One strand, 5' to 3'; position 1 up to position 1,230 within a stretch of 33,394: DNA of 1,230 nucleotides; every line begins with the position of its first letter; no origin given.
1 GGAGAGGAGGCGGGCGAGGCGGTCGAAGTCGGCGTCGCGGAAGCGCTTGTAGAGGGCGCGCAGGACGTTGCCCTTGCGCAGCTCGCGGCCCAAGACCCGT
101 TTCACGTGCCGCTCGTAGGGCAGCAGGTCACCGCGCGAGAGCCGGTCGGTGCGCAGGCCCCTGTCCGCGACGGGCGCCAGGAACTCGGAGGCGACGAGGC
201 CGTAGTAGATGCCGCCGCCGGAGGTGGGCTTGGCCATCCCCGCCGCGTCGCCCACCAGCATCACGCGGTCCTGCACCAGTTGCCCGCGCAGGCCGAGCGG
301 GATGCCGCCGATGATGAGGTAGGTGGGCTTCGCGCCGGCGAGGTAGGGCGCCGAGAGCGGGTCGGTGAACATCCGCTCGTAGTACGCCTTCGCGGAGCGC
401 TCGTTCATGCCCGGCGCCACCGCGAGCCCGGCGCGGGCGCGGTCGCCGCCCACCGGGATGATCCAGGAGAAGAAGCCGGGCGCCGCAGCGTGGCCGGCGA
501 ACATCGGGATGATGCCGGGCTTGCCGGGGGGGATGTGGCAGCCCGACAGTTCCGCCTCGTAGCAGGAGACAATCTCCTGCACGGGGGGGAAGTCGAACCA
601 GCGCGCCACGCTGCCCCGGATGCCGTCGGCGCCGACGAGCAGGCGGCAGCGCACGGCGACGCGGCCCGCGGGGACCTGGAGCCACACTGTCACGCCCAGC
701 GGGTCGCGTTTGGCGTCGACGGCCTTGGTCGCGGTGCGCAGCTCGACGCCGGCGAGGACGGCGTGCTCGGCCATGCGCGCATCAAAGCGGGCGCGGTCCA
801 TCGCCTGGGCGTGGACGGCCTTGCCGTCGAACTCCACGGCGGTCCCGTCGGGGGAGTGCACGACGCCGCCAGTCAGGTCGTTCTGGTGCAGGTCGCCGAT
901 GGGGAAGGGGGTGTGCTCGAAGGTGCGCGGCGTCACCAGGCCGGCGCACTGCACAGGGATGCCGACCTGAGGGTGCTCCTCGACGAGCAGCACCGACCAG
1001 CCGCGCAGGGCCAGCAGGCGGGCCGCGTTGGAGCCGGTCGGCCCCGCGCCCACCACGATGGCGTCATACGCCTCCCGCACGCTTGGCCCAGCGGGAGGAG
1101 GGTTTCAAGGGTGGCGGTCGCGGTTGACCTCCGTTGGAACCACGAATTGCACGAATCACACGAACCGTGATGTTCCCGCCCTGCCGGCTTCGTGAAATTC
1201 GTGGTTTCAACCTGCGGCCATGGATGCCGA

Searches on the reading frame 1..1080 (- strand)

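Call 11: search_protein_families(library=pfam, proteins=[window:1-1080:-], max_evalue=0.01)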
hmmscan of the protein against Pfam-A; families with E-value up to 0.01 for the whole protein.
window:1-1080:- (360 aa): 10 families
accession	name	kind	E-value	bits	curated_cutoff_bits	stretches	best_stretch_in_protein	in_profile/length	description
PF01494.25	FAD_binding_3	-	2.7e-18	66.7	22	1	5-291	2-304/349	FAD binding domain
PF05834.18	Lycopene_cycl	-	5.8e-09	35.9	23.4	1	6-154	1-141/380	Lycopene cyclase protein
PF01266.30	DAO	-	2.3e-08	34.4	27.9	1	6-40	1-35/353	FAD dependent oxidoreductase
PF13450.12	NAD_binding_8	-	1.4e-06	28.9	21.9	1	9-41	1-33/68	NAD(P)-binding Rossmann-like domain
PF22578.2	GGR_cat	-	4.5e-05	23.7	27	1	172-238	4-68/88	Geranylgeranyl reductase catalytic domain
PF12831.13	FAD_oxidored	-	5.1e-05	23.2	27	1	6-150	1-142/416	FAD dependent oxidoreductase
PF07992.20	Pyr_redox_2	-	0.00061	19.7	26.1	0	5-41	1-40/291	Pyridine nucleotide-disulphide oxidoreductase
PF01134.28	GIDA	-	0.0021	17.6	22.1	1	6-105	1-103/391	Glucose inhibited division protein A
PF03486.20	HI0933_like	-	0.0024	17.8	50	1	6-47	2-43/244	HI0933-like protein Rossmann domain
PF04820.20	Trp_halogenase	-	0.003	16.9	21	0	87-297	148-346/458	Tryptophan halogenase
